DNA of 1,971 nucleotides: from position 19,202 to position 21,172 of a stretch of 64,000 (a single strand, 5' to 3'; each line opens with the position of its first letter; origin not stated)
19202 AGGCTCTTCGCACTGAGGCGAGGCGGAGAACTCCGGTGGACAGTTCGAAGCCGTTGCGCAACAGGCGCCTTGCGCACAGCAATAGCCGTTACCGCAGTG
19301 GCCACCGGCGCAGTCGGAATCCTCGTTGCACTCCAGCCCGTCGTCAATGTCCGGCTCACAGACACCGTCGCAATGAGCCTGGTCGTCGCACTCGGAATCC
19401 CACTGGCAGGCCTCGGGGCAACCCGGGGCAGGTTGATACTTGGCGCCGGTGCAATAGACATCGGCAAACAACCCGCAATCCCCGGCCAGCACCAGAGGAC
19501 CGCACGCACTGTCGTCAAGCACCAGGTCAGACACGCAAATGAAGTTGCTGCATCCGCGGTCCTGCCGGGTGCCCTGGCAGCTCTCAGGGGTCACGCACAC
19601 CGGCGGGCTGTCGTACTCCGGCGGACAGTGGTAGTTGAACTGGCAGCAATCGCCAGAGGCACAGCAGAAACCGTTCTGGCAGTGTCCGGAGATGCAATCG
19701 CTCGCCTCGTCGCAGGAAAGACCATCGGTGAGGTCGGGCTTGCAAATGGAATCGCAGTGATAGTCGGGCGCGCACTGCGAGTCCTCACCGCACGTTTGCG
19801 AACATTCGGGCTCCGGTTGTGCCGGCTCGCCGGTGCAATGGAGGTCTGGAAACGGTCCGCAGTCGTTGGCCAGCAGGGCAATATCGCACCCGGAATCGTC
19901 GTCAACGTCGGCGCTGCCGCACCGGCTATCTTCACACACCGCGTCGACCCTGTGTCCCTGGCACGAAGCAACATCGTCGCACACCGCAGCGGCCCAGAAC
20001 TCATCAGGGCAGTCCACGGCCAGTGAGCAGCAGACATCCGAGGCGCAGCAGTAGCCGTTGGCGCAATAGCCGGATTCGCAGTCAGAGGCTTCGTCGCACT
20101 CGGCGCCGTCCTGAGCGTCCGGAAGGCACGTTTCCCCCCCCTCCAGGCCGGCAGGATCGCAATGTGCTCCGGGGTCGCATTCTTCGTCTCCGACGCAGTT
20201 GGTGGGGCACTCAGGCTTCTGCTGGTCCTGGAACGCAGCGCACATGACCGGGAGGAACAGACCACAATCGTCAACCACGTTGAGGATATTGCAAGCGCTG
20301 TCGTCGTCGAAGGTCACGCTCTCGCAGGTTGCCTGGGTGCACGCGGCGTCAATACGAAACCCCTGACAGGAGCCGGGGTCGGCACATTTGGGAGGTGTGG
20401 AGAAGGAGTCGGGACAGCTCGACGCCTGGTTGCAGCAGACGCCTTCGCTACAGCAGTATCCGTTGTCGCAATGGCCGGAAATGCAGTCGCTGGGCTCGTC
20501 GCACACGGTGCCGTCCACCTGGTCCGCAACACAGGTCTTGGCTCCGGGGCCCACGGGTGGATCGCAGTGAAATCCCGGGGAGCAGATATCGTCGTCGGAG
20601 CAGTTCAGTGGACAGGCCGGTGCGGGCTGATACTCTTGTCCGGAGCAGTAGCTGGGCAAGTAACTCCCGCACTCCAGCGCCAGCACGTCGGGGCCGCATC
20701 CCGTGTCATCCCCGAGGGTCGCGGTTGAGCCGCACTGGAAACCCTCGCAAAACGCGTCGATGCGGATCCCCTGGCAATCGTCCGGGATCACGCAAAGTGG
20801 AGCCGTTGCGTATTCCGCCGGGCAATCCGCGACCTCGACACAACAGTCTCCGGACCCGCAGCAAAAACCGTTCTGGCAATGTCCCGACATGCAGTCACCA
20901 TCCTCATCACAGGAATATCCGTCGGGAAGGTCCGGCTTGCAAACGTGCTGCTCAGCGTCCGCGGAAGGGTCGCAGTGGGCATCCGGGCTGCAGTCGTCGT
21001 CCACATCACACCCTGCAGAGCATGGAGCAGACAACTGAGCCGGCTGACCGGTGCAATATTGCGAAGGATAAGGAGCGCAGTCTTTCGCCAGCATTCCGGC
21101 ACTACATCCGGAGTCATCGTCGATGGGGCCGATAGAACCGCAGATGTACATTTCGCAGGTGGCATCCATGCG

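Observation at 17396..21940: About 12 tandem ~105-aa cysteine-dense repeats of a family I do not recognise in G2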

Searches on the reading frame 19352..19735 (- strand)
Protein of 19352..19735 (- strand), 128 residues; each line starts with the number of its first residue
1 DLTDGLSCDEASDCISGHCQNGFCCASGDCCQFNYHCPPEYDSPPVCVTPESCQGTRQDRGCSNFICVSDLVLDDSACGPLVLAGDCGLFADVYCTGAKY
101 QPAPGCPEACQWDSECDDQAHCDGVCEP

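Call 12: search_solved_structures(query=A1, max_evalue=10, show_alignments=3)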
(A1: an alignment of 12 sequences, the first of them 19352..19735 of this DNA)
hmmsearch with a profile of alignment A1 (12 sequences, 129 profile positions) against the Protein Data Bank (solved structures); distinct sequences matched with E-value up to 10: 0.

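Call 13: search_protein_families(library=pfam, alignment_id=A1, max_evalue=10)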
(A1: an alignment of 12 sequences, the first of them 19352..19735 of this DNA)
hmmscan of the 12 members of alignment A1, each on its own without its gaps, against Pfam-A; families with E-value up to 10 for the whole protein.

A. member 1, window:19352-19735:- (128 aa): 0 families

B. families by the number of members that match (of 12 scanned): 1 family
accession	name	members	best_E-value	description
PF05750.17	Rubella_Capsid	1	0.017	Rubella capsid protein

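Call 21: search_protein_representatives(alignment_id=A1)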
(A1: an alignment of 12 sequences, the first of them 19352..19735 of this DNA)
Query: 12 sequences, 129 profile positions. Proteins with E-value up to 0.001 (for the whole library): 415; up to 1e-10: 331; up to 1e-30: 155. The best 150 are listed.
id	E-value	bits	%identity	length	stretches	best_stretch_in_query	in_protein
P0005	0.0e+00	1899.9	-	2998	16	1-128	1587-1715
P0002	0.0e+00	1806.3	-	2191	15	2-128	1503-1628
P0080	0.0e+00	1417.5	-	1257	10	1-129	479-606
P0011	0.0e+00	1340.6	-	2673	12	1-128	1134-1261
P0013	0.0e+00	1206.2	-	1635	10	2-128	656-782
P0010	0.0e+00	1068.7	-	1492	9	1-129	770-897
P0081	1.6e-274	911.3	-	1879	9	1-129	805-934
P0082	9.2e-263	873.3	-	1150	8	1-129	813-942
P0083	2.6e-261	868.6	-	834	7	1-128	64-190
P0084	2.7e-228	761.8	-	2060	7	1-128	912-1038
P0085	2.1e-200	671.6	-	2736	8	2-128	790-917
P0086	5.6e-184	618.5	-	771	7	1-128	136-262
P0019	2.7e-180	606.6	-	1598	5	1-128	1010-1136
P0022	5.4e-166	560.4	-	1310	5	1-129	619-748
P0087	1.1e-164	556.1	-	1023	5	1-129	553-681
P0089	1.3e-147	501.0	-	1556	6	3-129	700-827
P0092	2.0e-131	448.6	-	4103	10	1-129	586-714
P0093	1.4e-125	429.7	-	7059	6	2-127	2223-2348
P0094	3.6e-125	428.4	-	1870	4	2-129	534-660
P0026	2.0e-114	393.6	-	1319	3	1-129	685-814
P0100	1.7e-110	381.0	-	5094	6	4-129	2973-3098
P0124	1.7e-76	271.0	-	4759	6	1-127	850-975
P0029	7.8e-76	268.8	-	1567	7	1-129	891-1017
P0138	2.2e-66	238.3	-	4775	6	1-123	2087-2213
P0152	6.9e-58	210.8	-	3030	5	1-124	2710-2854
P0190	1.3e-37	145.3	-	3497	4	3-125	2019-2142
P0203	7.0e-35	136.4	-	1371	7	1-129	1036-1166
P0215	1.7e-32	128.7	-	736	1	2-129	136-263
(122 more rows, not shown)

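Call 29: search_solved_structures(query=A2, max_evalue=10, show_alignments=2)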
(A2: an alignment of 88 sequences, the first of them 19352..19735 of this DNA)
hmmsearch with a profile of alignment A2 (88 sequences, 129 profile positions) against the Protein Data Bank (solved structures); distinct sequences matched with E-value up to 10: 0.

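Call 35: predict_structure(alignment_id=A2)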
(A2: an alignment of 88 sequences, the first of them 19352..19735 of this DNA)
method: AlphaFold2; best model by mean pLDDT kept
length: 128 residues; sequences in the alignment: 88
mean_pLDDT: 98.3   pTM: 0.80
mean pLDDT of the five models: 98.3, 98.2, 98.2, 98.1, 97.9
residues with pLDDT >= 90: 128; 70-90: 0; 50-70: 0; < 50: 0
segments of 3 or more residues with pLDDT < 50: none
pLDDT, mean of each block of 10 residues (from residue 1): 98 99 99 98 99 99 99 99 98 98 98 98 98
secondary structure, 60 per line:
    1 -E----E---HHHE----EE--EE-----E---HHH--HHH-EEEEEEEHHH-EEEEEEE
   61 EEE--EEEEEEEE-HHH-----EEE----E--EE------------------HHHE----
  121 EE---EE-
elements in order: E43-49 E54-63 E66-73 E83-85

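Call 39: fold_search(model_id=the predicted structure, library=pdb)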
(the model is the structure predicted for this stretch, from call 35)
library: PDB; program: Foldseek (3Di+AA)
matches with E <= 10: 69; with E <= 0.001: 0
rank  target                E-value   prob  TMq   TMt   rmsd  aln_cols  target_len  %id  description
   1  4yiz_A                2.1e+00  0.08  0.16  0.07   4.6        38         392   24  Crystal structure of engineered TgAMA1 lacking the DII loop in complex with an Eimeria tenella RON2D3 peptide (released 2015-05-20)
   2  3eoz_B                3.3e+00  0.08  0.14  0.10   1.9        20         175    5  Crystal Structure of Phosphoglycerate Mutase from Plasmodium Falciparum, PFD0660w (released 2008-11-25)
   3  6cib_D                3.3e+00  0.07  0.18  0.08   4.1        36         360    6  The structure of YcaO from Methanopyrus kandleri bound with AMPPCP and Mg2+ (released 2018-03-21)
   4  6ci7_A                3.3e+00  0.07  0.19  0.08   4.1        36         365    6  The structure of YcaO from Methanopyrus kandleri bound with AMPPCP and Mg2+ (released 2018-03-21)
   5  2y8t_A                3.3e+00  0.03  0.14  0.06   5.2        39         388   18  Co-structure of AMA1 with a surface exposed region of RON2 from Toxoplasma gondii (released 2011-08-03)
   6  6cib_C                3.7e+00  0.06  0.18  0.08   4.1        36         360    6  The structure of YcaO from Methanopyrus kandleri bound with AMPPCP and Mg2+ (released 2018-03-21)
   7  2y8t_D                3.7e+00  0.06  0.14  0.05   5.9        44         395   18  Co-structure of AMA1 with a surface exposed region of RON2 from Toxoplasma gondii (released 2011-08-03)
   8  4rew_B                3.9e+00  0.06  0.17  0.25   3.6        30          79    7  Crystal structure of the non-phosphorylated human alpha1 beta2 gamma1 holo-AMPK complex (released 2014-12-10)
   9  6ci7_C                4.2e+00  0.06  0.18  0.08   4.1        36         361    6  The structure of YcaO from Methanopyrus kandleri bound with AMPPCP and Mg2+ (released 2018-03-21)
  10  3zle_D                4.4e+00  0.02  0.14  0.06   5.1        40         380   12  Crystal structure of Toxoplasma gondii sporozoite AMA1 (released 2013-08-28)
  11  4r0b                  5.3e+00  0.13  0.22  0.18   2.0        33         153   15  Structure of dimeric human glycodelin (released 2014-12-10)
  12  7y04_C                5.3e+00  0.01  0.13  0.14   5.4        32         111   12  Hsp90-AhR-p23 complex (released 2023-01-04)
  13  1px2_A                5.7e+00  0.08  0.18  0.08   2.3        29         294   10  Crystal Structure of Rat Synapsin I C Domain Complexed to Ca.ATP (Form 1) (released 2004-03-23)
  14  3jcs_A                5.7e+00  0.08  0.17  0.09   2.4        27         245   11  2.8 Angstrom cryo-EM structure of the large ribosomal subunit from the eukaryotic parasite Leishmania (released 2016-07-20)
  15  9n81_C                5.7e+00  0.07  0.19  0.11   3.8        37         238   11  A gap-filling complex with Pol mu engaged in the NHEJ Pathway (released 2025-04-23)
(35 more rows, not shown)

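Call 43: fold_search(model_id=the predicted structure, library=viral)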
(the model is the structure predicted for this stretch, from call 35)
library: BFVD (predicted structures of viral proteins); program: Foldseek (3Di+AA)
matches with E <= 10: 87; with E <= 0.001: 0
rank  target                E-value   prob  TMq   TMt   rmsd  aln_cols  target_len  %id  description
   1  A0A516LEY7            2.7e+00  0.04  0.15  0.10   4.5        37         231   11  (no name in the UniProt tables at hand)
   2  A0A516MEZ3            2.9e+00  0.16  0.20  0.26   1.7        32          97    9  (no name in the UniProt tables at hand)
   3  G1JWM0                3.2e+00  0.13  0.20  0.29   2.4        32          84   16  Uncharacterized protein [Mycobacterium phage Patience]
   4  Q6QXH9                3.2e+00  0.04  0.19  0.10   6.9        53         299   17  ORF119 [Agrotis segetum granulosis virus]
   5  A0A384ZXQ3            3.7e+00  0.08  0.21  0.18   3.4        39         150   13  Uncharacterized protein [Dickeya phage vB_DsoM_JA29]
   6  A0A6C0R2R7            4.1e+00  0.13  0.22  0.36   2.2        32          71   19  Uncharacterized protein [Alteromonas phage vB_AmeM_PT11-V22]
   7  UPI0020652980         4.1e+00  0.06  0.18  0.19   3.8        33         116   18  (no name look-up for this kind of identifier)
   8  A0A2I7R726            4.1e+00  0.04  0.17  0.15   3.9        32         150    6  (no name in the UniProt tables at hand)
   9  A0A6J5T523            5.0e+00  0.12  0.23  0.37   2.0        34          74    9  Uncharacterized protein (Fragment) [uncultured Caudovirales phage]
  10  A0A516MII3            5.3e+00  0.09  0.21  0.39   2.7        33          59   15  (no name in the UniProt tables at hand)
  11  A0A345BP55            5.3e+00  0.04  0.13  0.13   3.8        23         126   13  (no name in the UniProt tables at hand)
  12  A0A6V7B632            5.3e+00  0.02  0.15  0.21   6.8        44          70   18  (no name in the UniProt tables at hand)
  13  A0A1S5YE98            5.6e+00  0.09  0.20  0.13   2.6        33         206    3  ORF107 [Betabaculovirus altermyunipunctae]
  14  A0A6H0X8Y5            5.6e+00  0.08  0.21  0.35   5.0        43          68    9  Uncharacterized protein [Vibrio phage V09]
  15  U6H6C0                5.6e+00  0.02  0.14  0.15   5.8        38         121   18  Gp38.4 [Caviid herpesvirus 2 str. CIDMTR]
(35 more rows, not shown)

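Call 52: search_protein_families(library=pfam, alignment_id=A5, max_evalue=0.00001)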
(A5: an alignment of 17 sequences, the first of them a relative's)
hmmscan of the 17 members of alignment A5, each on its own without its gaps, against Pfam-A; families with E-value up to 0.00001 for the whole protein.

A. member 1, P0081 (1879 aa): 0 families

B. families by the number of members that match (of 17 scanned): 15 families
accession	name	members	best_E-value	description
PF01483.27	P_proprotein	7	2.3e-34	Proprotein convertase P-domain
PF00932.25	LTD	5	6.3e-19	Lamin Tail Domain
PF11617.13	Cu-binding_MopE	3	1.7e-77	Putative metal-binding motif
PF00526.23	Dicty_CTDC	2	8.2e-08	Dictyostelium (slime mold) repeat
PF00404.24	Dockerin_1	2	5.3e-06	Dockerin type I domain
PF19081.6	Ig_7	1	1.3e-25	Ig-like domain CHU_C associated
PF00200.28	Disintegrin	1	5.3e-20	Disintegrin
PF23416.1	DUF7107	1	9.1e-19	Domain of unknown function (DUF7107)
PF00041.27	fn3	1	1.1e-18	Fibronectin type III domain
PF13385.13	Laminin_G_3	1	3e-13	Concanavalin A-like lectin/glucanases superfamily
PF04706.18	Dickkopf_N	1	3.8e-12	Dickkopf N-terminal cysteine-rich region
PF00147.23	Fibrinogen_C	1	4.3e-09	Fibrinogen beta and gamma chains, C-terminal globular domain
PF17957.7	Big_7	1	1.3e-07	Bacterial Ig domain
PF25788.1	Ig_Rha78A_N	1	1.7e-07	Rha78A-like, N-terminal immunoglobulin domain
PF00963.24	Cohesin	1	8.3e-07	Cohesin domain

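Call 53: list_cluster_members(proteins=[P0080, P0092, P0093, P0100, P0124, P0138, P0152, P0190, P0203, P0215])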
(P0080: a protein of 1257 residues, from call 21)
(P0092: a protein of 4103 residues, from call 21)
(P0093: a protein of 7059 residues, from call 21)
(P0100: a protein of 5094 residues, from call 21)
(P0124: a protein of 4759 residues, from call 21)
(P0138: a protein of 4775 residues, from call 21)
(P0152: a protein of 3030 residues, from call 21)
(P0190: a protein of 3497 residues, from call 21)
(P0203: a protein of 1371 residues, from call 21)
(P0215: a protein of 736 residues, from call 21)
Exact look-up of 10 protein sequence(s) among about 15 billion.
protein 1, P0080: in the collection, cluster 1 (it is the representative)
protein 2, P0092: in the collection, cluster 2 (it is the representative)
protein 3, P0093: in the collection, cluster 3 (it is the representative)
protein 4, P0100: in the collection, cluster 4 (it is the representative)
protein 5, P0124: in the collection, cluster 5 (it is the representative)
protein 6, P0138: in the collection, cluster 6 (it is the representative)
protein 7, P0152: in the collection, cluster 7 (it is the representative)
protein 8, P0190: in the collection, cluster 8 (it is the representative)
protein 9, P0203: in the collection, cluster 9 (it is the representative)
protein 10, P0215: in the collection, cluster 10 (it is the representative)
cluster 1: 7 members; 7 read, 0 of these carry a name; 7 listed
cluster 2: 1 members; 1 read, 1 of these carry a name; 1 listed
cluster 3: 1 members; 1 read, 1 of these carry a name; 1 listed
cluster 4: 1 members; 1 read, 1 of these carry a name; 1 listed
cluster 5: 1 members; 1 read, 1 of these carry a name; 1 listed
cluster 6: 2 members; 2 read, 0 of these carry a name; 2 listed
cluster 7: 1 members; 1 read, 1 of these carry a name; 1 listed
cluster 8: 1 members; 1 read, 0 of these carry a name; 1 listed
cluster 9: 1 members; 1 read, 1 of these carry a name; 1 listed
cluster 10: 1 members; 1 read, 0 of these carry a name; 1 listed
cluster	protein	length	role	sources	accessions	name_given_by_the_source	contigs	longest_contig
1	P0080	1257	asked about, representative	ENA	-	-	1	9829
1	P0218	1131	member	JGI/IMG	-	-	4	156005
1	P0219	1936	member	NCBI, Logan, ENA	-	-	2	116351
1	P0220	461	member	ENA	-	-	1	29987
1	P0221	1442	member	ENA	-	-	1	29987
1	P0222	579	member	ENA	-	-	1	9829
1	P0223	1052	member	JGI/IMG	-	-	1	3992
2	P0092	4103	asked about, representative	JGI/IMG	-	hypothetical protein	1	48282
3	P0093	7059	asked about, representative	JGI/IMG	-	subtilisin-like proprotein convertase family protein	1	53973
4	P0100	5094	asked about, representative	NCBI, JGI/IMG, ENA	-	subtilisin-like proprotein convertase family protein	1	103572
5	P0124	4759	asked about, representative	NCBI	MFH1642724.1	MAG: LamG-like jellyroll fold domain-containing protein [Nanoarchaeota archaeon]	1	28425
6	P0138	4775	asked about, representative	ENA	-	-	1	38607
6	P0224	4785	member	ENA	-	-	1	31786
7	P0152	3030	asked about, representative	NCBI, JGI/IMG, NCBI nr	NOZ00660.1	MAG: hypothetical protein GXP54_02065 [Deltaproteobacteria bacterium] | hypothetical protein [Deltaproteobacteria bacterium]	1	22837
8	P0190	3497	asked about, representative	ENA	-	-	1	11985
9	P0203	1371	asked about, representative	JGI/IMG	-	hypothetical protein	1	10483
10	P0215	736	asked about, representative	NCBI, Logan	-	-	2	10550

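Call 94: search_protein_families(library=pfam, proteins=[P0089, P0094], max_evalue=0.001)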
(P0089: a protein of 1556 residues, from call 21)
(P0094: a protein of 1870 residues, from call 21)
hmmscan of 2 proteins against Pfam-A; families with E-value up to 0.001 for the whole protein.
P0089 (1556 aa): 3 families
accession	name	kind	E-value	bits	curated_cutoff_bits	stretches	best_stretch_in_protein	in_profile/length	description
PF23416.1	DUF7107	-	9.1e-19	68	24.6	5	678-723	2-48/48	Domain of unknown function (DUF7107)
PF04706.18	Dickkopf_N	-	3.8e-12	46.8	25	4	918-965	2-51/51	Dickkopf N-terminal cysteine-rich region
PF00404.24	Dockerin_1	-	8.1e-06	26.4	22.9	0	118-141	33-56/57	Dockerin type I domain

P0094 (1870 aa): 2 families
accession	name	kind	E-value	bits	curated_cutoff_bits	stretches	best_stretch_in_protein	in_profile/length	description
PF11617.13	Cu-binding_MopE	-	4.9e-21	75.1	27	2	1091-1106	14-29/30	Putative metal-binding motif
PF23416.1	DUF7107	-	0.00048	20.8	24.6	0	900-946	1-47/48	Domain of unknown function (DUF7107)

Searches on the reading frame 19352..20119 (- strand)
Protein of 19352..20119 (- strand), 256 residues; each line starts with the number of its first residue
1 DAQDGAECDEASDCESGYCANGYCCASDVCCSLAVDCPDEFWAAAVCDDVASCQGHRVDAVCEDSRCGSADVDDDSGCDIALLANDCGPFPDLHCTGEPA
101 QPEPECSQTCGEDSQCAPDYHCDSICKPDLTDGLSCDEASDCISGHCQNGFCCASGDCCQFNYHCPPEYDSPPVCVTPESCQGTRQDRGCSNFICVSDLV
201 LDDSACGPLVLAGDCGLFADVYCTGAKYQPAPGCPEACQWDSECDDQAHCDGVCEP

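Call 67: predict_structure(alignment_id=A6)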
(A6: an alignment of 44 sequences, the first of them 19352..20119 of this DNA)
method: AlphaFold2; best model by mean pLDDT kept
length: 256 residues; sequences in the alignment: 44
mean_pLDDT: 97.9   pTM: 0.73
mean pLDDT of the five models: 97.9, 97.4, 97.2, 97.1, 95.8
residues with pLDDT >= 90: 256; 70-90: 0; 50-70: 0; < 50: 0
segments of 3 or more residues with pLDDT < 50: none
pLDDT, mean of each block of 10 residues (from residue 1): 98 98 98 98 98 98 98 98 98 98 98 98 98 98 98 98 98 98 98 98 98 97 97 97 97 98
secondary structure, 60 per line:
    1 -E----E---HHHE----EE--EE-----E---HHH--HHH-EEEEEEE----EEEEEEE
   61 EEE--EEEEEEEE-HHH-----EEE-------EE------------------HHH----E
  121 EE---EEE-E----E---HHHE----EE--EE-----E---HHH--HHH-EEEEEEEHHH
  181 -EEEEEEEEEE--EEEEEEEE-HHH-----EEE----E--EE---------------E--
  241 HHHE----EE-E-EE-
elements in order: E43-49 E54-63 E66-73 E83-85 E120-122 E126-128 E171-177 E182-191 E194-201 E211-213

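Call 71: fold_search(model_id=the predicted structure, library=pdb)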
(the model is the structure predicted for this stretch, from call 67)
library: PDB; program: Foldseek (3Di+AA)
matches with E <= 10: 55; with E <= 0.001: 0
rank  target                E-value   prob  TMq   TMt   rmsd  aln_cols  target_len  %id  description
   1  4yiz_A                1.3e+00  0.10  0.09  0.06   5.4        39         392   20  Crystal structure of engineered TgAMA1 lacking the DII loop in complex with an Eimeria tenella RON2D3 peptide (released 2015-05-20)
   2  2y8t_A                1.4e+00  0.07  0.10  0.07   5.9        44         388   23  Co-structure of AMA1 with a surface exposed region of RON2 from Toxoplasma gondii (released 2011-08-03)
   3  4apl_A                2.6e+00  0.05  0.10  0.07   6.0        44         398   23  Crystal Structure of AMA1 from Neospora caninum (released 2012-12-05)
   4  2y8t_D                2.7e+00  0.08  0.07  0.05   5.9        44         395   18  Co-structure of AMA1 with a surface exposed region of RON2 from Toxoplasma gondii (released 2011-08-03)
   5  2y8r_A                2.9e+00  0.06  0.09  0.06   4.4        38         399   24  Crystal structure of apo AMA1 mutant (Tyr230Ala) from Toxoplasma gondii (released 2011-08-03)
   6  4apl_B                3.3e+00  0.03  0.09  0.06   9.1        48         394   25  Crystal Structure of AMA1 from Neospora caninum (released 2012-12-05)
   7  2x2z_E                3.5e+00  0.06  0.10  0.07   5.6        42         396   26  Crystal structure AMA1 from Toxoplasma gondii (released 2010-03-16)
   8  4apl_D                4.1e+00  0.05  0.10  0.07   4.3        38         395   26  Crystal Structure of AMA1 from Neospora caninum (released 2012-12-05)
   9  3eoz_B                4.4e+00  0.07  0.07  0.10   2.0        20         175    5  Crystal Structure of Phosphoglycerate Mutase from Plasmodium Falciparum, PFD0660w (released 2008-11-25)
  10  6cib_D                5.0e+00  0.09  0.11  0.08   3.5        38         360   10  The structure of YcaO from Methanopyrus kandleri bound with AMPPCP and Mg2+ (released 2018-03-21)
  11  6ci7_A                5.0e+00  0.09  0.11  0.08   3.5        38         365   10  The structure of YcaO from Methanopyrus kandleri bound with AMPPCP and Mg2+ (released 2018-03-21)
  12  4r0b                  5.3e+00  0.15  0.11  0.19   1.7        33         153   15  Structure of dimeric human glycodelin (released 2014-12-10)
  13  6cib_C                5.6e+00  0.08  0.11  0.08   3.5        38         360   10  The structure of YcaO from Methanopyrus kandleri bound with AMPPCP and Mg2+ (released 2018-03-21)
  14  4rew_B                6.0e+00  0.07  0.09  0.26   2.5        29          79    7  Crystal structure of the non-phosphorylated human alpha1 beta2 gamma1 holo-AMPK complex (released 2014-12-10)
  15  7enj_P                6.0e+00  0.04  0.09  0.06   3.8        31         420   16  Human Mediator (deletion of MED1-IDR) in a Tail-bent conformation (MED-B) (released 2021-05-19)
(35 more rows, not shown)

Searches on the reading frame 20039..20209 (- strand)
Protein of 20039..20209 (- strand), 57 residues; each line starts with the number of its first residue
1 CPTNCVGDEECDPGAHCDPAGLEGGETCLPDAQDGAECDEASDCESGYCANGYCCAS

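Call 63: search_protein_families(library=pfam, proteins=[window:20039-20209:-], max_evalue=10)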
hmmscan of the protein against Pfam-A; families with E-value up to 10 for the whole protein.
seq(57 aa): 3 families
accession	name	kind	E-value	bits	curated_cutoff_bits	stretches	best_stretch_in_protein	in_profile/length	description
PF04706.18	Dickkopf_N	-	0.00031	21.4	25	1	5-54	2-50/51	Dickkopf N-terminal cysteine-rich region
PF01683.23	EB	-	0.028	14.9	24.3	2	25-54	9-39/52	EB module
PF23416.1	DUF7107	-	0.31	11.9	24.6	1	27-55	18-47/48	Domain of unknown function (DUF7107)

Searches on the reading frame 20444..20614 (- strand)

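Call 63: search_protein_families(library=pfam, proteins=[window:20444-20614:-], max_evalue=10)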
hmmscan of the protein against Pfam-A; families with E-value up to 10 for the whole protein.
seq(57 aa): 2 families
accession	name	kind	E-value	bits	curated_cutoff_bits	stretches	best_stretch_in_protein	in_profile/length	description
PF04706.18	Dickkopf_N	-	0.025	15.4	25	1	4-54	1-50/51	Dickkopf N-terminal cysteine-rich region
PF23416.1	DUF7107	-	0.3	11.9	24.6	1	5-55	2-47/48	Domain of unknown function (DUF7107)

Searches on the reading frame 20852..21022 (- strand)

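Call 63: search_protein_families(library=pfam, proteins=[window:20852-21022:-], max_evalue=10)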
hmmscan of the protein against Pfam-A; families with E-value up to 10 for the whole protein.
seq(57 aa): 5 families
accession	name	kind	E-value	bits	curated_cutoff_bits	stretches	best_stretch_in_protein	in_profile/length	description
PF04706.18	Dickkopf_N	-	0.00075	20.2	25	1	5-54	2-50/51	Dickkopf N-terminal cysteine-rich region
PF23416.1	DUF7107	-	0.0089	16.8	24.6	1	5-55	2-47/48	Domain of unknown function (DUF7107)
PF25379.1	Adt-1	-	0.1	13.3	31.8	1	17-54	38-74/76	Adt-1-like domain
PF01683.23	EB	-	0.24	11.9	24.3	1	27-54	11-39/52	EB module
PF11703.13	UPF0506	-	0.34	11.8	23.2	1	13-54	18-58/59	UPF0506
